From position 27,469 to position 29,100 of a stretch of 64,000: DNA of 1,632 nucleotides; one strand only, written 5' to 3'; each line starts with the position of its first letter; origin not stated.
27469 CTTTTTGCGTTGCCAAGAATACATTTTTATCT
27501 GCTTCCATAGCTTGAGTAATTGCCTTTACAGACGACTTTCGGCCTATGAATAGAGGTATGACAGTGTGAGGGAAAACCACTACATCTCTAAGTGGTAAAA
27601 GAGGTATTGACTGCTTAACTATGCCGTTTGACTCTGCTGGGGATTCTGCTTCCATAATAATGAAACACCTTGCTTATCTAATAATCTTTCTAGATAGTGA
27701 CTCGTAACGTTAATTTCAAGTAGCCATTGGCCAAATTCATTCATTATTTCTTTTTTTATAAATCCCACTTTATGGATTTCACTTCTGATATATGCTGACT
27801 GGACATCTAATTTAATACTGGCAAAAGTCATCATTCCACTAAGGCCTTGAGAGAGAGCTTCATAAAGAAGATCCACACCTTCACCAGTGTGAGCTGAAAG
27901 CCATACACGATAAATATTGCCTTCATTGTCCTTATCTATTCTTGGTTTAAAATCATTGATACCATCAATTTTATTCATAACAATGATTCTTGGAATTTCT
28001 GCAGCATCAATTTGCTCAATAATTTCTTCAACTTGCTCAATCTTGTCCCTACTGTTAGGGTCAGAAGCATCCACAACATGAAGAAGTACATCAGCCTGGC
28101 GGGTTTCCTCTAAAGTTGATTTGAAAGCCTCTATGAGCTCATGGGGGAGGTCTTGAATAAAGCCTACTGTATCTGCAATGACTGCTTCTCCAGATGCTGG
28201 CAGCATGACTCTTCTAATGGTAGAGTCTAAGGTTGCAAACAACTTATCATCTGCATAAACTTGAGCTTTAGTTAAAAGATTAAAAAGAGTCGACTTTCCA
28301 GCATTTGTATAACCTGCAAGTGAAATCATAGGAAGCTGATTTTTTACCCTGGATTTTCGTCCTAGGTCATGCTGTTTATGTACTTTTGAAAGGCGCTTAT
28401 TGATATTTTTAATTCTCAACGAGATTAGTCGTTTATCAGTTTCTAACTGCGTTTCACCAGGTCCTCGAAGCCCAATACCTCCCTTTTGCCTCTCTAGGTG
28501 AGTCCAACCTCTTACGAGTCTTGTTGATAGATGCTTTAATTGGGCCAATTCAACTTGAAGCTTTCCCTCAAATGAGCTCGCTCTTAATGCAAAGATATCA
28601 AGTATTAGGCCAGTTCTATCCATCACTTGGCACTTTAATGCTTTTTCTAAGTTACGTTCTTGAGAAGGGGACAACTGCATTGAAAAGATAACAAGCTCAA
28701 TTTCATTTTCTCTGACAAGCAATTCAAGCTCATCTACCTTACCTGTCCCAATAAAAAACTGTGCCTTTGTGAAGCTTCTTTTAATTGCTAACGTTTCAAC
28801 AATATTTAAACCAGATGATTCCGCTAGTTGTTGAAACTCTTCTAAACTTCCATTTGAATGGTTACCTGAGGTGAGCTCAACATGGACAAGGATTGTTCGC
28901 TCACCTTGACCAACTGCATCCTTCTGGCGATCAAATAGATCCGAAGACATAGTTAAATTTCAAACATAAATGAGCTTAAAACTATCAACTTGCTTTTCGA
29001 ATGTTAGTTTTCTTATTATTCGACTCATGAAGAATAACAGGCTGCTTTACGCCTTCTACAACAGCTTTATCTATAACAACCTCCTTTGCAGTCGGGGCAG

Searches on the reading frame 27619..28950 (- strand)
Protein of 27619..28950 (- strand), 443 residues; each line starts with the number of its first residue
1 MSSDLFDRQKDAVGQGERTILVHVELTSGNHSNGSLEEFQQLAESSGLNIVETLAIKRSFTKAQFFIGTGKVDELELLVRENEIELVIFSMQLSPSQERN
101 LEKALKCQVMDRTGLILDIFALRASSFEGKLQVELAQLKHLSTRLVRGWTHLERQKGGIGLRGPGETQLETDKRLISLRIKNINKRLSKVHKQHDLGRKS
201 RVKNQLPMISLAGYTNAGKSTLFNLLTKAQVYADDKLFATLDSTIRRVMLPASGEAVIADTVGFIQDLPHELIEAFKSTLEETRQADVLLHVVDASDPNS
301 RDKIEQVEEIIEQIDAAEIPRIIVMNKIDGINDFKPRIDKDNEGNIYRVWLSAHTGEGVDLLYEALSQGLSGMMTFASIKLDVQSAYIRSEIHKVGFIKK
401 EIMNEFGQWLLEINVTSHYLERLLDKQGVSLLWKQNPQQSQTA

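Call 80: search_protein_families(library=pfam, proteins=[window:27619-28950:-], max_evalue=0.00001)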
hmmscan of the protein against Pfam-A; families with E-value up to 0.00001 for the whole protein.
window:27619-28950:- (443 aa): 7 families
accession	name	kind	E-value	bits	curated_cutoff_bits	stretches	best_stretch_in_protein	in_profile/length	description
PF13167.11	GTP-bdg_N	-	5e-31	107.6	25.4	1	35-121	3-89/89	GTP-binding GTPase N-terminal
PF16360.10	GTP-bdg_M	-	2.5e-29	102.1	29.5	1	123-201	1-79/79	GTP-binding GTPase Middle Region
PF01926.29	MMR_HSR1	-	2e-21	76.6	21.9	1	209-327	2-113/113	50S ribosome-binding GTPase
PF00009.33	GTP_EFTU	-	1.1e-07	32.1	26.5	0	280-366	87-182/188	Elongation factor Tu GTP binding domain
PF02421.24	FeoB_N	-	1.1e-07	31.9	27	1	209-362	3-152/156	Ferrous iron transport protein B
PF03193.22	RsgA_GTPase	-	4.5e-07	30.3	30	0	202-264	100-168/174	RsgA GTPase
PF19275.4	HflX_C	-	1.7e-06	28.4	26.4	1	349-420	13-84/102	HflX C-terminal domain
